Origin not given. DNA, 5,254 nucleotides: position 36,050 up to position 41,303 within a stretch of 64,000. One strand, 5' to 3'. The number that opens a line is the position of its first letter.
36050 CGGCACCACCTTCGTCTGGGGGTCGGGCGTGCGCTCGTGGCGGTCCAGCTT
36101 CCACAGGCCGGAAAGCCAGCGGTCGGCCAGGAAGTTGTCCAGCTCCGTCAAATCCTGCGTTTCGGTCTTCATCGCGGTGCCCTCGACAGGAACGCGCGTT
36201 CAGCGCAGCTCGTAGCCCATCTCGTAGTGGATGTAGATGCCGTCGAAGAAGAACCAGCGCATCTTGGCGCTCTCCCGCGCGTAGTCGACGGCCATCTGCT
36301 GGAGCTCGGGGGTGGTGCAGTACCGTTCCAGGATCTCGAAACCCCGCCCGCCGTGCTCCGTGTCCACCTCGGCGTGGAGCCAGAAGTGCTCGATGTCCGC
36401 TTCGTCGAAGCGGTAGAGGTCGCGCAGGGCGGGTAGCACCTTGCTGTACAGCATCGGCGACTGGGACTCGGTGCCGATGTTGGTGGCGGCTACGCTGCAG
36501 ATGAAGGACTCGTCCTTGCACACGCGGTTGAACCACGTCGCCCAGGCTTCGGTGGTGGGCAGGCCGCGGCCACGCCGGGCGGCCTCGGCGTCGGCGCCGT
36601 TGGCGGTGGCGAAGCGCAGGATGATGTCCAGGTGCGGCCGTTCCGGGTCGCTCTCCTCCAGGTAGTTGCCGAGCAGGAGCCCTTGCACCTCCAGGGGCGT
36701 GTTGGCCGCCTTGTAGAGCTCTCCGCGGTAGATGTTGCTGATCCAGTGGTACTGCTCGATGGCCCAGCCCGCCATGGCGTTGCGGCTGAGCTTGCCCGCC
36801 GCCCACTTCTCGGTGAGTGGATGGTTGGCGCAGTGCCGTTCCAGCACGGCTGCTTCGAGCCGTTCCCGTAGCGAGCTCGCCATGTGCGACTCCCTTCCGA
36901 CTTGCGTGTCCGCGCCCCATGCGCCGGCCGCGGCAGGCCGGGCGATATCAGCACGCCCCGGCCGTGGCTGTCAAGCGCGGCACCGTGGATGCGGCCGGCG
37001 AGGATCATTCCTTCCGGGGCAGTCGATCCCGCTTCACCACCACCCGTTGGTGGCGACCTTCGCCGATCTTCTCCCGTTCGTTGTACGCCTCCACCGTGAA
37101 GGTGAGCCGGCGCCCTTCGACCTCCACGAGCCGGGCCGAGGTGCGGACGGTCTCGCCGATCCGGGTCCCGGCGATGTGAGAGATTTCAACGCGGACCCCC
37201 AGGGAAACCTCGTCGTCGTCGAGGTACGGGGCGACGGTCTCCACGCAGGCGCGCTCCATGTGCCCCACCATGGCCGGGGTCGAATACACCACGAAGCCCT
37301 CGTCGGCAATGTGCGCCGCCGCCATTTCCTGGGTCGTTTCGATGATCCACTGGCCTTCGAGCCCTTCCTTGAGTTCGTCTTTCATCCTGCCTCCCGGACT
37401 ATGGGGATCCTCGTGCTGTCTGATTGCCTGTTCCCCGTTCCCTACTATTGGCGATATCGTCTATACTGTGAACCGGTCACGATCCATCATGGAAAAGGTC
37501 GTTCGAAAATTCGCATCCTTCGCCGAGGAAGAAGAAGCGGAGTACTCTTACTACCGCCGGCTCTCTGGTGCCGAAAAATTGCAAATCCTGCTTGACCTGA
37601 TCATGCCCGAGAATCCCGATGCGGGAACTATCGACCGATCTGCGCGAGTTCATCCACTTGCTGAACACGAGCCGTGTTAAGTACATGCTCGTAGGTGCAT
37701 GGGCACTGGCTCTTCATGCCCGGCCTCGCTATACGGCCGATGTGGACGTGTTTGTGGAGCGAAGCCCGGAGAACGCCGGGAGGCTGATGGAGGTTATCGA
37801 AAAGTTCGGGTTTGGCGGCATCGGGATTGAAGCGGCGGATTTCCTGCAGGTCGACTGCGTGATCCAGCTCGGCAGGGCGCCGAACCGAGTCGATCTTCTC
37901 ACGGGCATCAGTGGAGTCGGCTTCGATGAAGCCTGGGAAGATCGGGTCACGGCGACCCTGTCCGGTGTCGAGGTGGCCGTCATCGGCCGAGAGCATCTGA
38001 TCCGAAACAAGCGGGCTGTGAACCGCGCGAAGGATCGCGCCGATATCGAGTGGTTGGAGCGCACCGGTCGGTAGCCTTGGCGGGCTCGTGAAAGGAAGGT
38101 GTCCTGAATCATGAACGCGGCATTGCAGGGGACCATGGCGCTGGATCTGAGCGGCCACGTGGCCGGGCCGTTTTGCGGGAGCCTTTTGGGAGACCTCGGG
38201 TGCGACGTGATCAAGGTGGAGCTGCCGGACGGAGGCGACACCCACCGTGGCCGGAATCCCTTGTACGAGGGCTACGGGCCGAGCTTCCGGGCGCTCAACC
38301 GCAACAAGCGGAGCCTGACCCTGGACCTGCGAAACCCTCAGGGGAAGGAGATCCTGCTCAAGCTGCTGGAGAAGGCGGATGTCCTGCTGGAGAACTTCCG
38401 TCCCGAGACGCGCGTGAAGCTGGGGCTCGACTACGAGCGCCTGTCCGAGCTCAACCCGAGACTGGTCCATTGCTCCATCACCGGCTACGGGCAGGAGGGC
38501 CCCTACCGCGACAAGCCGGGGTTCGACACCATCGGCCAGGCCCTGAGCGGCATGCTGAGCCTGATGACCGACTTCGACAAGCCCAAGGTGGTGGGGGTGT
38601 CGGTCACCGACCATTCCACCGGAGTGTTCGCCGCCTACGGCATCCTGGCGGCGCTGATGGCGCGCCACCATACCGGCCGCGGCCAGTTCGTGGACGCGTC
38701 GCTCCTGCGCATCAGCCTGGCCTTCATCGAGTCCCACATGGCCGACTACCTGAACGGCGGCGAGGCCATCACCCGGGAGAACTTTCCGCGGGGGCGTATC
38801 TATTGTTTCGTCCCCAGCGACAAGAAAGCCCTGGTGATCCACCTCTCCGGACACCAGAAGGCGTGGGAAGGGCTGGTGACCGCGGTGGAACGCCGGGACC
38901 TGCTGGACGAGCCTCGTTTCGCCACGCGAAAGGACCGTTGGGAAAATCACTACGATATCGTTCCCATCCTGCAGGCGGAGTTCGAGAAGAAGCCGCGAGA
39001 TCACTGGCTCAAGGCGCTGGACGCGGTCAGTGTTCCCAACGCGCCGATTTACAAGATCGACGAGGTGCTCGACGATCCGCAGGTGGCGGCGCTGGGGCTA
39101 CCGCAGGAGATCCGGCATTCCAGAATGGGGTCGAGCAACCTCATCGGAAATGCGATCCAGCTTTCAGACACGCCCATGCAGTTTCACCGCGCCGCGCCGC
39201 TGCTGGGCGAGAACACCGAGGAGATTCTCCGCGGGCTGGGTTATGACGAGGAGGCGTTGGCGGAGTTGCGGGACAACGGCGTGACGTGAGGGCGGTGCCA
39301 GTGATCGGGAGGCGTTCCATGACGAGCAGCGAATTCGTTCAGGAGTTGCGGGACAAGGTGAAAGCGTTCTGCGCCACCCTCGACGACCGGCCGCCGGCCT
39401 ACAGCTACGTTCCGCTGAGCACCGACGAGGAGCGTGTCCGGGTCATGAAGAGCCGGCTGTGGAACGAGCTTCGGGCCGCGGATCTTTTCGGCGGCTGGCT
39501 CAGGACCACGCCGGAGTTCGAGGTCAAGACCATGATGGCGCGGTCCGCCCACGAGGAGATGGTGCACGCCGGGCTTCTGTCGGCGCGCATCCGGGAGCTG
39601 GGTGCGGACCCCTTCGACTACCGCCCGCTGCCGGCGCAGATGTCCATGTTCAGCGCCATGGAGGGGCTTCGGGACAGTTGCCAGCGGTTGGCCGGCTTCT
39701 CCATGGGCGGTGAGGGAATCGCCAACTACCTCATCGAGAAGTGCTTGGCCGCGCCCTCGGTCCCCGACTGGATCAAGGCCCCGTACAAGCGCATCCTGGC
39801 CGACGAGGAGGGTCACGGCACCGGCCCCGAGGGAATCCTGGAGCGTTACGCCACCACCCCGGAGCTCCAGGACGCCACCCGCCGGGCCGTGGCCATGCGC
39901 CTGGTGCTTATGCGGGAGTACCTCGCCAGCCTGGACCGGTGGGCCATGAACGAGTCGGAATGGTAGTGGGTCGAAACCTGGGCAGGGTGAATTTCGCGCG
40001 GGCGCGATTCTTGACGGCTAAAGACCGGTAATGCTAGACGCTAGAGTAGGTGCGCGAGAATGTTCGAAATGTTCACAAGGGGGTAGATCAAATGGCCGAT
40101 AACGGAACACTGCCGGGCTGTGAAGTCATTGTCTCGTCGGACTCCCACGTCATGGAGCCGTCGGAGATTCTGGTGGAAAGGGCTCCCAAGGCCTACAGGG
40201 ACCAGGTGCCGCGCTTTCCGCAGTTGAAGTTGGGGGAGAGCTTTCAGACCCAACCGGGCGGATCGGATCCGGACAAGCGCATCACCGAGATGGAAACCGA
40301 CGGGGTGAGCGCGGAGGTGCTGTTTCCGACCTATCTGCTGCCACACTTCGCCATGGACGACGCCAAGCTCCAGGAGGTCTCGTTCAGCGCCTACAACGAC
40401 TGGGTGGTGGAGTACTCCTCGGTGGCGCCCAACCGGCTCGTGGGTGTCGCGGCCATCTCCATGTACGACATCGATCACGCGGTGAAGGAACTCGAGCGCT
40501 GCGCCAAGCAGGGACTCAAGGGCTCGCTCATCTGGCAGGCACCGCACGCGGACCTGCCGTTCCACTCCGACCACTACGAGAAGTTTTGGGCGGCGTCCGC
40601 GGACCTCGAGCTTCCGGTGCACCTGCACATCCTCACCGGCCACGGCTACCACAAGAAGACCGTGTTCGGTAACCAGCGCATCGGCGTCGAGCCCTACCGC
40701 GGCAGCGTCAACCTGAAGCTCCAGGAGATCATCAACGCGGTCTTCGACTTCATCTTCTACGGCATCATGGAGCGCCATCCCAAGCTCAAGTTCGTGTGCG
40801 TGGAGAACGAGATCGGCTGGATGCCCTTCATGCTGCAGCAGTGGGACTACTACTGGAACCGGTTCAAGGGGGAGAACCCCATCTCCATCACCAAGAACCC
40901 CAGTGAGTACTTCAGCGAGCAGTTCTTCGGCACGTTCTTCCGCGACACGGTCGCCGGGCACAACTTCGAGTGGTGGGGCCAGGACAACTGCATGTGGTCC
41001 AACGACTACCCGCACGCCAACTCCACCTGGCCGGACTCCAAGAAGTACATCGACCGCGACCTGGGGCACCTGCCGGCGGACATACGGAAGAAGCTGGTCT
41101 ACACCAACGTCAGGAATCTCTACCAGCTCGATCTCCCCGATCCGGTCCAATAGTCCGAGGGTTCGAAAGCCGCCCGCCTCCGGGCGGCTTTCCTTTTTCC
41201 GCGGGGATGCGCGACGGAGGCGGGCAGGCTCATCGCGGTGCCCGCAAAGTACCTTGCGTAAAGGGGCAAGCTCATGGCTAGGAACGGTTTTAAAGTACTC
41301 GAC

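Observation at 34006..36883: Second instance of the TctC / GDO-like / heme-oxygenase-like module, attached to a full TctCAB transporter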

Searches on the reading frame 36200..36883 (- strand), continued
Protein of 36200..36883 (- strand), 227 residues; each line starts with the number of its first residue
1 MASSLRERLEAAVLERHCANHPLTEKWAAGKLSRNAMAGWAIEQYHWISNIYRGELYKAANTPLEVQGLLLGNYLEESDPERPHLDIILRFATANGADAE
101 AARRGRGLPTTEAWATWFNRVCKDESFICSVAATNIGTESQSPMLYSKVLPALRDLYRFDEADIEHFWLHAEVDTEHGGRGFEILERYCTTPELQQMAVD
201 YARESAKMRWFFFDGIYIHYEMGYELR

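Call 65: search_dna_similar(query=window:36200-36883:-, collection=plasmids, mode=protein, max_evalue=0.00001, max_rows=25)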
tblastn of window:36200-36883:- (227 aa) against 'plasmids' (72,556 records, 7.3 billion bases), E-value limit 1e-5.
Records with a match: 7; places in all: 7; records where one place covers at least 80% of the query: 7.
Best place of each record, by identity: <60% 7.
By first word of the organism name: Cupriavidus 4; Caballeronia 2; Skermanella 1.
By predicted mobility (MOB-suite, as given by PLSDB): mobilizable 5; non-mobilizable 2.
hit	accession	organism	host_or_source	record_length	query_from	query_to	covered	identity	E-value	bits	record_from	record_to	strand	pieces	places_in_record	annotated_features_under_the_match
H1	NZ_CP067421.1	Skermanella sp. TT6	Homo sapiens,single cell,skin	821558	5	220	95%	35.1%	1e-25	111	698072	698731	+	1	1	iron-containing redox enzyme family protein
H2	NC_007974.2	Cupriavidus metallidurans CH34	-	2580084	5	220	95%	34.7%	4e-24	107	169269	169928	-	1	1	none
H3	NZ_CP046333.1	Cupriavidus metallidurans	sedimentation pond in a zinc factory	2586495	5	220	95%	34.7%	4e-24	107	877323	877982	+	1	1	none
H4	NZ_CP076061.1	Cupriavidus sp. EM10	Pure-cultured cell,sewage water sludge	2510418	5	220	95%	34.7%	5e-24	106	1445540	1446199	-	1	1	none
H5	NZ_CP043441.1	Cupriavidus campinensis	cell culture,soil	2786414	5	223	96%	34.1%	7e-24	106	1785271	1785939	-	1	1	none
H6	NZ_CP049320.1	Caballeronia sp. SBC2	whole organism,soil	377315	5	220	95%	33.6%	4e-26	112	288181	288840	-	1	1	iron-containing redox enzyme family protein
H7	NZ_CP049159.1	Caballeronia sp. SBC1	whole organism,soil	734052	5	220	95%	33.6%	4e-26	112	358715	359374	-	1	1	iron-containing redox enzyme family protein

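Call 66: get_annotated_region(hit=H2, flank=7000)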
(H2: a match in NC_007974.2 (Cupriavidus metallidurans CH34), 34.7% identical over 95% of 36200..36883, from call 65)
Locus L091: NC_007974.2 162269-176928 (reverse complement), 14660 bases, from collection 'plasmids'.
description: Cupriavidus metallidurans CH34 megaplasmid, complete sequence
organism: Cupriavidus metallidurans CH34 (NCBI taxid 266264)
taxonomy: Bacteria; Pseudomonadota; Betaproteobacteria; Burkholderiales; Burkholderiaceae; Cupriavidus; Cupriavidus metallidurans; Cupriavidus metallidurans CH34
host: -; source: -; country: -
typing (MOB-suite, as given by PLSDB): mobilizable; replicon rep_cluster_104,rep_cluster_1581,rep_cluster_80; relaxase MOBP,MOBP
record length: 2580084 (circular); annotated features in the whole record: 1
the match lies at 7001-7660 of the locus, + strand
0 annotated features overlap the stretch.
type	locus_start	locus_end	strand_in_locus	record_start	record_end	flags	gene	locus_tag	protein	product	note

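Call 67: get_annotated_region(hit=H6, flank=7000)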
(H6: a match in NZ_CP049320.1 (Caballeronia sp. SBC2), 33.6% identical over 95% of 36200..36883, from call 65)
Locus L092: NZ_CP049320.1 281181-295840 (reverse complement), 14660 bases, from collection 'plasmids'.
description: Caballeronia sp. SBC2 plasmid pSBC2-4, complete sequence
organism: Caballeronia sp. SBC2 (NCBI taxid 2705547)
taxonomy: Bacteria; Pseudomonadota; Betaproteobacteria; Burkholderiales; Burkholderiaceae; Caballeronia; Caballeronia sp. SBC2
host: -; source: whole organism,soil; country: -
typing (MOB-suite, as given by PLSDB): mobilizable; relaxase MOBP
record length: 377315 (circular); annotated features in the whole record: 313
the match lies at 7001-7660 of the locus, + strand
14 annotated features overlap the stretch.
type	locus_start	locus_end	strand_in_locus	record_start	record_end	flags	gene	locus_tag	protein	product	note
CDS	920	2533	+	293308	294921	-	-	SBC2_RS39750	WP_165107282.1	hypothetical protein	-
CDS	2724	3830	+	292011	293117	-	-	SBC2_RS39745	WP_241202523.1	porin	-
CDS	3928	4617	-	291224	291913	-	-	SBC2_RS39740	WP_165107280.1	GntR family transcriptional regulator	-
CDS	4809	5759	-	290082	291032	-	-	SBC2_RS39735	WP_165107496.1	alpha/beta hydrolase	-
CDS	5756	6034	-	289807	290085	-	-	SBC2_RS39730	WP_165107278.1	2Fe-2S iron-sulfur cluster-binding protein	-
CDS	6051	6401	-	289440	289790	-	-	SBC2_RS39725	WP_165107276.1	hypothetical protein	-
CDS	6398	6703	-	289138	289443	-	-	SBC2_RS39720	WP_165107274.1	2Fe-2S iron-sulfur cluster-binding protein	-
CDS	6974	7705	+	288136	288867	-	-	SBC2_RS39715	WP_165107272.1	iron-containing redox enzyme family protein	-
CDS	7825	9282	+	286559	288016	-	-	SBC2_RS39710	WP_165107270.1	aldehyde dehydrogenase family protein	-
CDS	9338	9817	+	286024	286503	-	-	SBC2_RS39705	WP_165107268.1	heme-binding protein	-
CDS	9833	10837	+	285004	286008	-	-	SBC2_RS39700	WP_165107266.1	2Fe-2S iron-sulfur cluster-binding protein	-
CDS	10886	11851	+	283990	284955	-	-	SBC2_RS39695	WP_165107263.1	ornithine cyclodeaminase family protein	-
CDS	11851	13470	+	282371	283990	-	-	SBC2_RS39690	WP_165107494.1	MFS transporter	GO:0055085 - transmembrane transport [Evidence IEA]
CDS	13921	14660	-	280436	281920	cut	-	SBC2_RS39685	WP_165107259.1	ISNCY family transposase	-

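Call 72: search_protein_families(library=pfam, proteins=[L091:5847-6824:+, L091:7766-9214:+, L091:9631-10740:+], max_evalue=0.001)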
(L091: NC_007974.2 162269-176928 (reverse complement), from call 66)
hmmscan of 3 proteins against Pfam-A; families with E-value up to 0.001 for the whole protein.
L091:5847-6824:+ (325 aa): 2 families
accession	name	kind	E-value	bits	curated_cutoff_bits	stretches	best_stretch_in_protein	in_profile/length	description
PF02423.21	OCD_Mu_crystall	-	7.6e-46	157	24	1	27-319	13-312/314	Ornithine cyclodeaminase/mu-crystallin family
PF01488.26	Shikimate_DH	-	0.00019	22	24.3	1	124-214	2-93/138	Shikimate / quinate 5-dehydrogenase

L091:7766-9214:+ (482 aa): 2 families
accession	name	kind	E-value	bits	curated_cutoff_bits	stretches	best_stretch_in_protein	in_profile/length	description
PF00171.27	Aldedh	-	1.9e-165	551.4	23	1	13-478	1-461/461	Aldehyde dehydrogenase family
PF05893.19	LuxC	-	7.8e-06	25.4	21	1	130-301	80-250/401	Acyl-CoA reductase (LuxC)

L091:9631-10740:+ (369 aa): 3 families
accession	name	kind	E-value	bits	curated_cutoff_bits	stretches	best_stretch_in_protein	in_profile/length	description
PF00175.26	NAD_binding_1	-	7.6e-28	97.8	22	1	241-344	1-108/109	Oxidoreductase NAD-binding domain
PF00111.32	Fer2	-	3.3e-17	62.6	21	1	42-115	3-76/77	2Fe-2S iron-sulfur cluster binding domain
PF00970.30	FAD_binding_6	-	7.3e-10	39.5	21.1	1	138-229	2-97/99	Oxidoreductase FAD-binding domain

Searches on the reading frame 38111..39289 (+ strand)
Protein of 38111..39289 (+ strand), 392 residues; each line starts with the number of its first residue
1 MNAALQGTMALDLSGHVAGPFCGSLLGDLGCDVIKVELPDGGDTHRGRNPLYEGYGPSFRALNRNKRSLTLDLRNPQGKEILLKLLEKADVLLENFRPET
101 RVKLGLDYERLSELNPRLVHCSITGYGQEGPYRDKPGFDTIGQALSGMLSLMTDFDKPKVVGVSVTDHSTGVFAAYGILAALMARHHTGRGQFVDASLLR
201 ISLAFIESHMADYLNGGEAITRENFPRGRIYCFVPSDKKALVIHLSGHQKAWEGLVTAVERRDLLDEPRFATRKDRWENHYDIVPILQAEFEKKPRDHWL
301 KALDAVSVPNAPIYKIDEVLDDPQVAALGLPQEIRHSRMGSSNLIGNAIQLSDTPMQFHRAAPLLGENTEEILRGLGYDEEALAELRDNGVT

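Call 7: search_protein_families(library=pfam, proteins=[window:38111-39289:+], max_evalue=0.001)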
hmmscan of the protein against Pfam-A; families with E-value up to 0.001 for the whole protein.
window:38111-39289:+ (392 aa): 1 family
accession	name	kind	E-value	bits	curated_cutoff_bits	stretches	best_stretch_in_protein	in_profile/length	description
PF02515.22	CoA_transf_3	-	7.8e-106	354.7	23.3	1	5-369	1-366/366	CoA-transferase family III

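Call 61: search_protein_families(library=ncbifam, proteins=[window:38111-39289:+], max_evalue=0.00001)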
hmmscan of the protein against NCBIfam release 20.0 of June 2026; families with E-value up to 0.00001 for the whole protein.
window:38111-39289:+ (392 aa): 7 families
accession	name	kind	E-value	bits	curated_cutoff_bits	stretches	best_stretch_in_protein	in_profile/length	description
NF052585.1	SucGlutTfsCaiB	equivalog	4.2e-81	272.6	750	1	2-377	5-389/394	succinate--glutarate CoA-transferase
NF003809.0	PRK05398.1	subfamily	7.5e-74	248.8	442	2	1-203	1-205/416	formyl-CoA transferase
TIGR03253.1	oxalate_frc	equivalog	6.7e-69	232.6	504.2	2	3-202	2-203/416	formyl-CoA transferase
NF041294.1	Scnl_mescCoAtase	equivalog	3.7e-64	217.2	700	1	3-373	2-380/381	succinyl-CoA:mesaconate CoA-transferase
NF008511.0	PRK11430.1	equivalog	4.2e-63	213.7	522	1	5-353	10-355/381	CoA:oxalate CoA-transferase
NF002914.1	PRK03525.1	equivalog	4.8e-38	131.1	413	1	16-391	21-396/400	L-carnitine CoA-transferase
TIGR04253.1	mesacon_CoA_iso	equivalog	7.4e-21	74.6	725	1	5-391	3-399/403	2-methylfumaryl-CoA isomerase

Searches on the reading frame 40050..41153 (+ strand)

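Call 7: search_protein_families(library=pfam, proteins=[window:40050-41153:+], max_evalue=0.001)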
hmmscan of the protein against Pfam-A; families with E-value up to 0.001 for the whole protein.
window:40050-41153:+ (367 aa): 1 family
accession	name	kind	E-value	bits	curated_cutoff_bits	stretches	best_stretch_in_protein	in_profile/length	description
PF04909.20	Amidohydro_2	-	6.5e-28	98.7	26.4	1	53-359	11-288/289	Amidohydrolase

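Call 61: search_protein_families(library=ncbifam, proteins=[window:40050-41153:+], max_evalue=0.00001)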
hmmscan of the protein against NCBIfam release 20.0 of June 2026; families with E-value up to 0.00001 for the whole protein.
window:40050-41153:+ (367 aa): 0 families
